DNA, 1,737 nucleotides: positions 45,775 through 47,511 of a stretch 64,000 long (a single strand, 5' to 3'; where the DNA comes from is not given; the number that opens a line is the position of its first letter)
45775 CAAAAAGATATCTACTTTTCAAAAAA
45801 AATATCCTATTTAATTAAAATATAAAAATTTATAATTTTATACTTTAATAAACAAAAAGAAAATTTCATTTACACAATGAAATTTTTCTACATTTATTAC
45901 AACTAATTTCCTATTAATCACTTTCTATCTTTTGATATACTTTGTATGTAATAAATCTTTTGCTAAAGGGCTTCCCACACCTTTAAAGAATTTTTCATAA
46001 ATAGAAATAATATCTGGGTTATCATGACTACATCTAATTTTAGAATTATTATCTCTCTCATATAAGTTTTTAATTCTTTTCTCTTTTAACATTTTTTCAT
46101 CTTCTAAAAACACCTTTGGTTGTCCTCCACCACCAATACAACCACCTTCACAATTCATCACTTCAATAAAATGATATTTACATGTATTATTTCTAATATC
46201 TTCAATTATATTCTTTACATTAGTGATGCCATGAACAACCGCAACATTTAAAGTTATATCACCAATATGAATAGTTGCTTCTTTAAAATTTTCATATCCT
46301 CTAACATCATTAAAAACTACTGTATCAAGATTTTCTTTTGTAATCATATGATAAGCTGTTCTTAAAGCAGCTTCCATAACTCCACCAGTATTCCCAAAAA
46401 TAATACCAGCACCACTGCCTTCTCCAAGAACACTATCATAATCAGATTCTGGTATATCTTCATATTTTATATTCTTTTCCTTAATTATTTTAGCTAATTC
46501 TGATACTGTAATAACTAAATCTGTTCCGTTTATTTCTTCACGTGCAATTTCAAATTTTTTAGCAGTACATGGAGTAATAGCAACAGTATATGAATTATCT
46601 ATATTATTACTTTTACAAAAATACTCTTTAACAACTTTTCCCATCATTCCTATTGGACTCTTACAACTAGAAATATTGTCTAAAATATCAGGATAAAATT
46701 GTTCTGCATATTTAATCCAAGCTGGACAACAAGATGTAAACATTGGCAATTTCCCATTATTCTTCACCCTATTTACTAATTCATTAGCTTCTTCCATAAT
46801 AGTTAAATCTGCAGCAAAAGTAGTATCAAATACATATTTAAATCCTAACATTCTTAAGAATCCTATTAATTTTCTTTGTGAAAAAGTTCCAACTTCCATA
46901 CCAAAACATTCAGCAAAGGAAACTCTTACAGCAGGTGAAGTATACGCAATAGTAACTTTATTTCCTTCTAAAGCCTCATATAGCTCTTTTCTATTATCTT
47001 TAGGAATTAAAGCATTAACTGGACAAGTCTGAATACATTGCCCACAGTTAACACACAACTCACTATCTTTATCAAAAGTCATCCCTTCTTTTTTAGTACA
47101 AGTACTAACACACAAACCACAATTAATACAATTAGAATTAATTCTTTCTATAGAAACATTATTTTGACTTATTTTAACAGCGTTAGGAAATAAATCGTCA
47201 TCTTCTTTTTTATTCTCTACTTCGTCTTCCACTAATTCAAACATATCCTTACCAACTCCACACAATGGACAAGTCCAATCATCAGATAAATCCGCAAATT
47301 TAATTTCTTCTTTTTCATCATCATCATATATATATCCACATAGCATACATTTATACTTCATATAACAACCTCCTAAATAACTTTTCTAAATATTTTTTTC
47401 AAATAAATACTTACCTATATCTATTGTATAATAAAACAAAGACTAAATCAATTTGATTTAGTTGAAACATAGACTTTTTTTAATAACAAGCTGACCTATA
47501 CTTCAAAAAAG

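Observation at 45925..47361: Rubredoxin-[FeFe]-hydrogenase fusion with uptake-type active-site substitutions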

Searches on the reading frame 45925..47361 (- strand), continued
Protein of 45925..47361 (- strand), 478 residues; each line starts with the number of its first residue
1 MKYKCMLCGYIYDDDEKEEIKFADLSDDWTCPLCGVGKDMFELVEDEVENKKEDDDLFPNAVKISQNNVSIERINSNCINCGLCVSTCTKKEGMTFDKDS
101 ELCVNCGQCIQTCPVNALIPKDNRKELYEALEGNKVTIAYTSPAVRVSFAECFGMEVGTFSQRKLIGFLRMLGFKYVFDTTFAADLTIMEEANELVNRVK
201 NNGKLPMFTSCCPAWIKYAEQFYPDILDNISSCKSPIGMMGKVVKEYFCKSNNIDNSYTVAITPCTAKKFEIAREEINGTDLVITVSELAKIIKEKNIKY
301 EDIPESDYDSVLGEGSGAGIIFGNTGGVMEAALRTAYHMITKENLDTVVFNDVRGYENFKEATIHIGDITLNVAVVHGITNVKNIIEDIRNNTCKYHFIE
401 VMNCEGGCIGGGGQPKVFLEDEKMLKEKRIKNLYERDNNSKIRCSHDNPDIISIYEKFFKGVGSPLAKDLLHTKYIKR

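Call 63: fold_search(model_id=the predicted structure, library=pdb)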
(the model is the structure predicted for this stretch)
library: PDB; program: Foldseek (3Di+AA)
matches with E <= 10: 587; with E <= 0.001: 74
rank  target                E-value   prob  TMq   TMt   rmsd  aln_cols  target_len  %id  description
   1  8aj6_A                1.1e-43  1.00  0.82  0.68   3.1       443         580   40  cyanide-bound [FeFe]-hydrogenase I from Clostridium pasteurianum (CpI) (released 2022-12-14)
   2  4xdc_B                1.4e-43  1.00  0.82  0.68   3.0       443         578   40  Active semisynthetic [FeFe]-hydrogenase CpI with aza-dithiolato-bridged [2Fe] cofactor (released 2015-11-11)
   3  6gm8_B                1.6e-43  1.00  0.82  0.69   2.9       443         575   40  [FeFe]-hydrogenase CpI from Clostridium pasteurianum, variant E282Q (released 2018-11-07)
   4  6gly_B                2.1e-43  1.00  0.81  0.68   3.1       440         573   40  [FeFe]-hydrogenase CpI from Clostridium pasteurianum, variant C299A (released 2018-11-07)
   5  9rj9_B                2.3e-43  1.00  0.80  0.67   3.1       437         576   40  [FeFe]-hydrogenase CpI from Clostridium pasteurianum, variant N160L (released 2026-03-04)
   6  5byr_A                2.8e-43  1.00  0.81  0.69   2.9       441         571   40  Semisynthetic [FeFe]-hydrogenase CpI with propane-dithiolato-bridged [2Fe] cofactor (released 2015-11-11)
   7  5la3_B                2.9e-43  1.00  0.81  0.68   2.9       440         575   40  [FeFe]-hydrogenase CpI from Clostridium pasteurianum, variant E279A (released 2017-06-21)
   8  8cjy_A                3.1e-43  1.00  0.82  0.68   3.1       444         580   40  [FeFe]-hydrogenase CpI from Clostridium pasteurianum, variant S357T (released 2023-10-25)
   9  6gm3_A                3.1e-43  1.00  0.82  0.68   3.1       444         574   40  [FeFe]-hydrogenase CpI from Clostridium pasteurianum, variant R286A (released 2018-11-07)
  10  6gm3_B                3.3e-43  1.00  0.81  0.68   3.1       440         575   40  [FeFe]-hydrogenase CpI from Clostridium pasteurianum, variant R286A (released 2018-11-07)
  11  6gm4_A                3.5e-43  1.00  0.81  0.68   3.0       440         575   40  [FeFe]-hydrogenase CpI from Clostridium pasteurianum, variant S319A (released 2018-11-07)
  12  6gly_A                3.7e-43  1.00  0.82  0.68   3.1       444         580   40  [FeFe]-hydrogenase CpI from Clostridium pasteurianum, variant C299A (released 2018-11-07)
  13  6gm1_A                3.7e-43  1.00  0.82  0.68   3.1       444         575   40  [FeFe]-hydrogenase CpI from Clostridium pasteurianum, variant E282A (released 2018-11-07)
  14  5la3_A                3.7e-43  1.00  0.81  0.68   3.1       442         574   40  [FeFe]-hydrogenase CpI from Clostridium pasteurianum, variant E279A (released 2017-06-21)
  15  6glz_A                3.9e-43  1.00  0.82  0.68   3.1       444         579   40  [FeFe]-hydrogenase CpI from Clostridium pasteurianum, variant C299D (released 2018-11-07)
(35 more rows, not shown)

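Call 68: search_protein_representatives(protein=window:45925-47361:-)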
Query: 478 residues. Proteins with E-value up to 0.001 (for the whole library): 8827; up to 1e-10: 4309; up to 1e-30: 985. The best 150 are listed.
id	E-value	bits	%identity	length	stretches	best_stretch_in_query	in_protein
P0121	0.0e+00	1778.1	42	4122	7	134-476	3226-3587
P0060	4.0e-183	626.2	60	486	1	2-476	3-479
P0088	7.8e-176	602.2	57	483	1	1-478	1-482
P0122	2.6e-152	524.6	51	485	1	2-476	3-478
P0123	9.2e-134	463.5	51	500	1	1-476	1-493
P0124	6.5e-127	440.9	49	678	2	57-477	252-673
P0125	1.6e-124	433.0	49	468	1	61-475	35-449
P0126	2.7e-124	432.3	46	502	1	2-476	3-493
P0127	4.4e-124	431.6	49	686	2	62-477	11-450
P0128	3.8e-120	418.6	45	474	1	2-475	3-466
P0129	1.1e-116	407.2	48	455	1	64-478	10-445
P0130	1.8e-113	396.6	49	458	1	61-478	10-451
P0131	2.8e-111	389.3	47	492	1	62-476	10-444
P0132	1.2e-109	383.9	43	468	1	2-475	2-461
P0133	1.2e-109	383.9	43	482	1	2-476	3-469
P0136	8.2e-108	377.9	44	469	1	61-474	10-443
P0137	2.8e-107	376.2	48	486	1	61-476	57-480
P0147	2.0e-102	360.2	51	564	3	161-478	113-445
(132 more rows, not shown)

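Call 70: list_cluster_members(proteins=[P0127, P0130, P0136, P0137, P0147, P0060, P0088, P0122, P0123, P0126])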
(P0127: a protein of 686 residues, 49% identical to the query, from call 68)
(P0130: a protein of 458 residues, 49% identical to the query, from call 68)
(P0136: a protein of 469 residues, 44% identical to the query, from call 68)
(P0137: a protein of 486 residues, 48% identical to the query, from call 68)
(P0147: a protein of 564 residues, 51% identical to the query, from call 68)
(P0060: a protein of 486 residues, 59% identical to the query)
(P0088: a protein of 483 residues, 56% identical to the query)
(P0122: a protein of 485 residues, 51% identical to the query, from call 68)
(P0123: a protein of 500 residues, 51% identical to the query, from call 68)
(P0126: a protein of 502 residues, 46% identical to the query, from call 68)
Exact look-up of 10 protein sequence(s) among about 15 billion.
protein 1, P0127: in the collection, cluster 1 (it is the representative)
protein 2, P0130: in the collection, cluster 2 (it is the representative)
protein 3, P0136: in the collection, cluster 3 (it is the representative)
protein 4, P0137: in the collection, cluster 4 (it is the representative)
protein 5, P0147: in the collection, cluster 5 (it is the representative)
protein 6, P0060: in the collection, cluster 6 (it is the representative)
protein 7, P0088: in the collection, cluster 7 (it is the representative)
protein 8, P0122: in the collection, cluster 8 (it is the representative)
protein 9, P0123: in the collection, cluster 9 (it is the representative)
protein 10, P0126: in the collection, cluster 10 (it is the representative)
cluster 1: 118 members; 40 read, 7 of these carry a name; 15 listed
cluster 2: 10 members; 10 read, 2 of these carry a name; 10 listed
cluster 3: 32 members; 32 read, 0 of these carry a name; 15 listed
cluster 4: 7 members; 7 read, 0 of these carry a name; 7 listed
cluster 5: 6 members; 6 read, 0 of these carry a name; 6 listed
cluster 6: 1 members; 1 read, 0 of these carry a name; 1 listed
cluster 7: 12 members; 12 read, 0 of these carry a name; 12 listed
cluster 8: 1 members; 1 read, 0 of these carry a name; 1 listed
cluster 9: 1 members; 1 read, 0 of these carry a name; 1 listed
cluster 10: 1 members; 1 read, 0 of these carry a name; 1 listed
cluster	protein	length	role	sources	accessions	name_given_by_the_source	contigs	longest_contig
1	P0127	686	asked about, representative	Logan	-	-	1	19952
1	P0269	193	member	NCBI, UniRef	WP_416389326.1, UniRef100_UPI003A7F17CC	rubrerythrin [Paraclostridium bifermentans] | rubrerythrin n=1 Tax=Paraclostridium bifermentans TaxID=1490 RepID=UPI003A7F17CC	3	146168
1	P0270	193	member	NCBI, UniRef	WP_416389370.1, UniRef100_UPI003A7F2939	rubrerythrin [Paraclostridium bifermentans] | rubrerythrin n=1 Tax=Paraclostridium bifermentans TaxID=1490 RepID=UPI003A7F2939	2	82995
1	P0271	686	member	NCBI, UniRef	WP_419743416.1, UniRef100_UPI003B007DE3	rubrerythrin [Paraclostridium dentum] | rubrerythrin n=1 Tax=Paraclostridium dentum TaxID=2662455 RepID=UPI003B007DE3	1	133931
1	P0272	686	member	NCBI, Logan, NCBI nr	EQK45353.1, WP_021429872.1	[FeFe] hydrogenase, group A family protein [[Clostridium] bifermentans ATCC 19299] | [FeFe] hydrogenase, group A [Paraclostridium bifermentans]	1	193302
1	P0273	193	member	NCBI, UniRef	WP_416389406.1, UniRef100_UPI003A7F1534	rubrerythrin [Paraclostridium bifermentans] | rubrerythrin n=1 Tax=Paraclostridium bifermentans TaxID=1490 RepID=UPI003A7F1534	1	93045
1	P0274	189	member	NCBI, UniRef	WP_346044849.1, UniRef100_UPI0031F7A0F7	rubrerythrin [Paraclostridium tenue] | rubrerythrin n=1 Tax=Paraclostridium tenue TaxID=1737 RepID=UPI0031F7A0F7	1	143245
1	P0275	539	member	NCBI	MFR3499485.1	MAG: [FeFe] hydrogenase, group A, partial [Paraclostridium bifermentans]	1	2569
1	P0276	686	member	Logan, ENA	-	-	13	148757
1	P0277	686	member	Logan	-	-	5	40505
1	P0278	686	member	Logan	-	-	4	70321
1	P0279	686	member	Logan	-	-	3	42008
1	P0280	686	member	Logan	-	-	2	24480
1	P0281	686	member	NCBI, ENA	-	-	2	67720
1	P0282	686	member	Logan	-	-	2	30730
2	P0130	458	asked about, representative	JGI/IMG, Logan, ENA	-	-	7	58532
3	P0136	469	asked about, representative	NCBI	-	-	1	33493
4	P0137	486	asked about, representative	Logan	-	-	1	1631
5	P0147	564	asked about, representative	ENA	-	-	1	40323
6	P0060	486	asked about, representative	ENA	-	-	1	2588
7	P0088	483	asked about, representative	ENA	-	-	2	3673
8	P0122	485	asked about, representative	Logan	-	-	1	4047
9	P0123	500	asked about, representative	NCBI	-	-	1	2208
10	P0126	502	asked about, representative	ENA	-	-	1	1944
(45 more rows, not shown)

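Call 75: list_cluster_members(proteins=[L041:3992-6118:+])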
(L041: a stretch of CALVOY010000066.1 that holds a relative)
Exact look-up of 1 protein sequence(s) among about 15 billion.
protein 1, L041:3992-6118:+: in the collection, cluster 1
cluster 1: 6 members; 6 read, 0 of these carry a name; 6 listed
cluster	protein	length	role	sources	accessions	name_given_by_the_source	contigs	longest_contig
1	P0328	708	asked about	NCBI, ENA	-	-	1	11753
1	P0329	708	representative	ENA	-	-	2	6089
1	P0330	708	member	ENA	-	-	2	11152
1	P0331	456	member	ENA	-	-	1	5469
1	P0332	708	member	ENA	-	-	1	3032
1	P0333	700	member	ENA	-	-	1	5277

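Call 77: find_encoding_contigs(protein=P0006, flank=4000, max_places=1)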
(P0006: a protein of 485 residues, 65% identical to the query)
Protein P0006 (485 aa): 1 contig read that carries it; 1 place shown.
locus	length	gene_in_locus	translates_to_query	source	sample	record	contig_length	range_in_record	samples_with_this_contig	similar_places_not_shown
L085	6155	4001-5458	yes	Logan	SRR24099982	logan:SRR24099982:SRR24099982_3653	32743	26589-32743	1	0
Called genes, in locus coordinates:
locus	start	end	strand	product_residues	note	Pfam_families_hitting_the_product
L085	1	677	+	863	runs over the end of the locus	PF00580:UvrD-helicase, PF13245:AAA_19, PF13604:AAA_30 (faint), PF13361:UvrD_C, PF13538:UvrD_C_2 (faint), PF01396:Zn_ribbon_Top1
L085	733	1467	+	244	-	PF04892:VanZ-LLP1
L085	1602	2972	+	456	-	PF00270:DEAD, PF04851:ResIII, PF00271:Helicase_C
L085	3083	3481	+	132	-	PF01475:FUR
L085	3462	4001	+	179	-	PF02915:Rubrerythrin, PF21349:RUBY_RBDX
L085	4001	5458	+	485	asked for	PF00301:Rubredoxin, PF12837:Fer4_6 (faint), PF00037:Fer4 (weak), PF02906:Fe_hyd_lg_C, PF02256:Fe_hyd_SSU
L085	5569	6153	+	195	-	?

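Call 78: find_encoding_contigs(protein=P0012, flank=4000, max_places=1)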
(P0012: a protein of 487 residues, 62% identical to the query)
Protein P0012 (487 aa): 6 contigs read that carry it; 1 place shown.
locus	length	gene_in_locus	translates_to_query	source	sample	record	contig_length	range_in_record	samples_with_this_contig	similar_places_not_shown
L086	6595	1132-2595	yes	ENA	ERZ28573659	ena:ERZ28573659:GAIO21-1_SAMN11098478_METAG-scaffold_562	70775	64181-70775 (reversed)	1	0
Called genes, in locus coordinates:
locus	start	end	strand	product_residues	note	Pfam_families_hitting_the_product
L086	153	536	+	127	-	PF01475:FUR, PF24706:DUF7669 (faint)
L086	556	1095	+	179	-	PF00210:Ferritin (faint), PF02915:Rubrerythrin, PF21349:RUBY_RBDX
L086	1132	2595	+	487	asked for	PF00301:Rubredoxin, PF12837:Fer4_6 (faint), PF00037:Fer4 (weak), PF02906:Fe_hyd_lg_C, PF02256:Fe_hyd_SSU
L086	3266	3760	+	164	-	-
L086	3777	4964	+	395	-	PF00465:Fe-ADH, PF13685:Fe-ADH_2 (weak), PF25137:ADH_Fe_C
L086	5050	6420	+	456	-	PF00171:Aldedh, PF05893:LuxC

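Call 79: find_encoding_contigs(protein=P0043, flank=4000, max_places=1)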
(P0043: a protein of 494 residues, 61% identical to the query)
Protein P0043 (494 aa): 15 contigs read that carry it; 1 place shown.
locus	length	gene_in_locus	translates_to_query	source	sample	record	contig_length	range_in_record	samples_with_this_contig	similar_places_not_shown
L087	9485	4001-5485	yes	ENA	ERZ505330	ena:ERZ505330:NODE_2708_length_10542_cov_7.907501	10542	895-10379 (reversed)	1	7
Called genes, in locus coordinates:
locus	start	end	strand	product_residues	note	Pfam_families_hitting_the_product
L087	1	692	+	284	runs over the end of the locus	?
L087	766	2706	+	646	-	PF00884:Sulfatase, PF01663:Phosphodiest (faint)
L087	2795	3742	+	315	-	PF00753:Lactamase_B, PF23023:Anti-Pycsar_Apyc1, PF12706:Lactamase_B_2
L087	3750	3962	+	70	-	PF11213:DUF3006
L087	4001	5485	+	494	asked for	PF00037:Fer4 (faint), PF00301:Rubredoxin, PF21349:RUBY_RBDX (weak), PF02906:Fe_hyd_lg_C, PF02256:Fe_hyd_SSU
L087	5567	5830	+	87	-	PF12116:SpoIIID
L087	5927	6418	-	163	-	-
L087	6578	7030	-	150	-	-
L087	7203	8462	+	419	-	PF00483:NTP_transferase, PF01128:IspD, PF02348:CTP_transf_3 (weak), PF12804:NTP_transf_3, PF25084:LbH_EIF2B, PF25087:GMPPB_C, PF00132:Hexapep, PF14602:Hexapep_2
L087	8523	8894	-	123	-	PF04020:Phage_holin_4_2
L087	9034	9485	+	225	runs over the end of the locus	PF04239:DUF421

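Call 80: find_encoding_contigs(protein=P0005, flank=3000, max_places=1)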
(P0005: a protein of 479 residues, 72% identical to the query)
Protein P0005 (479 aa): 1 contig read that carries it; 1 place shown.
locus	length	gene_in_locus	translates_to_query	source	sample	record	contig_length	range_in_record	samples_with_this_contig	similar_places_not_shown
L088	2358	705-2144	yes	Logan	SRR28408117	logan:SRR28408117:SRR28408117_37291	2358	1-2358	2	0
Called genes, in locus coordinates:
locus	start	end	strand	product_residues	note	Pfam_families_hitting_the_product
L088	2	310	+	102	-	?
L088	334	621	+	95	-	PF07866:DUF1653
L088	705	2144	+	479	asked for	PF00301:Rubredoxin, PF13237:Fer4_10 (faint), PF12838:Fer4_7 (faint), PF00037:Fer4 (weak), PF02906:Fe_hyd_lg_C, PF02256:Fe_hyd_SSU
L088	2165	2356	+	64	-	?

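Call 81: find_encoding_contigs(protein=P0009, flank=3000, max_places=1)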
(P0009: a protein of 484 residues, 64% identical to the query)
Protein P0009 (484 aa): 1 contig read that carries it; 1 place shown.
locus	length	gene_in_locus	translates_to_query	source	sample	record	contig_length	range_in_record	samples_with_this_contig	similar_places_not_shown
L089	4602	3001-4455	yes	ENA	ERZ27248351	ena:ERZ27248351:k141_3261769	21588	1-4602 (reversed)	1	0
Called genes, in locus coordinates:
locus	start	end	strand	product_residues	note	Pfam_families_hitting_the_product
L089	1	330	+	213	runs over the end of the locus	PF01966:HD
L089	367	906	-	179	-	-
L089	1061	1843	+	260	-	PF01522:Polysacc_deac_1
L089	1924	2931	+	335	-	PF00579:tRNA-synt_1b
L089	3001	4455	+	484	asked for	PF00301:Rubredoxin, PF13237:Fer4_10 (faint), PF00037:Fer4 (weak), PF02906:Fe_hyd_lg_C, PF02256:Fe_hyd_SSU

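Call 82: find_encoding_contigs(protein=P0011, flank=3000, max_places=1)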
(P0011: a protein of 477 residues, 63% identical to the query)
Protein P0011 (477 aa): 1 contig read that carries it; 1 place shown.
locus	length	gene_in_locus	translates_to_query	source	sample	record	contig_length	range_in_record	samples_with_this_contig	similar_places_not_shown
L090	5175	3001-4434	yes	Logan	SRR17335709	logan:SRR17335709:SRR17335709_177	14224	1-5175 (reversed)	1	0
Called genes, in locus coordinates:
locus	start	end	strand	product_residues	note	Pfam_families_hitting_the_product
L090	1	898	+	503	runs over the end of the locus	PF13306:LRR_5 (weak)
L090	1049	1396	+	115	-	PF01740:STAS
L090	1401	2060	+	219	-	PF04542:Sigma70_r2, PF04539:Sigma70_r3, PF04545:Sigma70_r4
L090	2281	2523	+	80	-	PF04383:KilA-N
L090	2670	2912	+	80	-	-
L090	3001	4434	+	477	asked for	PF00301:Rubredoxin, PF13237:Fer4_10 (faint), PF00037:Fer4 (weak), PF02906:Fe_hyd_lg_C, PF02256:Fe_hyd_SSU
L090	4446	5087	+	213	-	PF14470:bPH_3 (weak), PF03703:bPH_2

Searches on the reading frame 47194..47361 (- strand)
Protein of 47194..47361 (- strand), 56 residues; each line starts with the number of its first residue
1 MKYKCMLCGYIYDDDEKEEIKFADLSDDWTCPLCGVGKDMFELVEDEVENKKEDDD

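Call 65: search_solved_structures(query=window:47194-47361:-, max_evalue=0.001, show_alignments=4)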
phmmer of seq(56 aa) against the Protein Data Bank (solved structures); distinct sequences matched with E-value up to 0.001: 60.
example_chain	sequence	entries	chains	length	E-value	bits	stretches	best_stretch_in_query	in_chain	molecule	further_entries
2pvx_A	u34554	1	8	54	2.6e-13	52.7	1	2-46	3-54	Rubredoxin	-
9zdh_A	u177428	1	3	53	1.3e-12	50.5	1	2-44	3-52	Rubredoxin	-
1bfy_A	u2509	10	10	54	1.3e-12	50.5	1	2-46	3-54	RUBREDOXIN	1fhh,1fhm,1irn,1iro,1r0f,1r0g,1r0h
6nw0_A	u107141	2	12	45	1.4e-12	50.4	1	2-42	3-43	Rubredoxin | Rubredoxin-1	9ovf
6rxn_A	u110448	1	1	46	1.5e-12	50.3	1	2-42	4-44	RUBREDOXIN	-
6gps_A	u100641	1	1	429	1.9e-12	50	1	2-50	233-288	C-C chemokine receptor type 2,Rubredoxin,C-C chemokine receptor type 2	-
7f1t_A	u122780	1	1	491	1.9e-12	50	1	2-50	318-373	C-C motif chemokine 3,C-C chemokine receptor type 5,Rubredoxin,C-C chemokine receptor type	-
4xnv_A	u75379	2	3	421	2.8e-12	49.5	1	2-51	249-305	P2Y purinoceptor 1, Rubredoxin, P2Y purinoceptor 1 | P2Y purinoceptor 1,Rubredoxin,P2Y purinoceptor 1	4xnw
4rxn_A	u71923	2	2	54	3e-12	49.4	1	2-46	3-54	RUBREDOXIN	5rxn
1t9q_A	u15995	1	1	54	3.8e-12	49.1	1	2-46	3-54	Rubredoxin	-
1yk5_A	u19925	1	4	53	4.6e-12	48.8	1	2-45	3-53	Rubredoxin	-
1c09_A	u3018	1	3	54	4.6e-12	48.8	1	2-46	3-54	RUBREDOXIN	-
6gpx_A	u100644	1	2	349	5e-12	48.7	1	2-50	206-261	C-C chemokine receptor type 2,Rubredoxin,C-C chemokine receptor type 2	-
5uiw_A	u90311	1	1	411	5.3e-12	48.6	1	2-50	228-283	C-C chemokine receptor type 5,Rubredoxin chimera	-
4mbs_A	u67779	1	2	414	5.4e-12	48.6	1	2-50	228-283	Chimera protein of C-C chemokine receptor type 5 and Rubredoxin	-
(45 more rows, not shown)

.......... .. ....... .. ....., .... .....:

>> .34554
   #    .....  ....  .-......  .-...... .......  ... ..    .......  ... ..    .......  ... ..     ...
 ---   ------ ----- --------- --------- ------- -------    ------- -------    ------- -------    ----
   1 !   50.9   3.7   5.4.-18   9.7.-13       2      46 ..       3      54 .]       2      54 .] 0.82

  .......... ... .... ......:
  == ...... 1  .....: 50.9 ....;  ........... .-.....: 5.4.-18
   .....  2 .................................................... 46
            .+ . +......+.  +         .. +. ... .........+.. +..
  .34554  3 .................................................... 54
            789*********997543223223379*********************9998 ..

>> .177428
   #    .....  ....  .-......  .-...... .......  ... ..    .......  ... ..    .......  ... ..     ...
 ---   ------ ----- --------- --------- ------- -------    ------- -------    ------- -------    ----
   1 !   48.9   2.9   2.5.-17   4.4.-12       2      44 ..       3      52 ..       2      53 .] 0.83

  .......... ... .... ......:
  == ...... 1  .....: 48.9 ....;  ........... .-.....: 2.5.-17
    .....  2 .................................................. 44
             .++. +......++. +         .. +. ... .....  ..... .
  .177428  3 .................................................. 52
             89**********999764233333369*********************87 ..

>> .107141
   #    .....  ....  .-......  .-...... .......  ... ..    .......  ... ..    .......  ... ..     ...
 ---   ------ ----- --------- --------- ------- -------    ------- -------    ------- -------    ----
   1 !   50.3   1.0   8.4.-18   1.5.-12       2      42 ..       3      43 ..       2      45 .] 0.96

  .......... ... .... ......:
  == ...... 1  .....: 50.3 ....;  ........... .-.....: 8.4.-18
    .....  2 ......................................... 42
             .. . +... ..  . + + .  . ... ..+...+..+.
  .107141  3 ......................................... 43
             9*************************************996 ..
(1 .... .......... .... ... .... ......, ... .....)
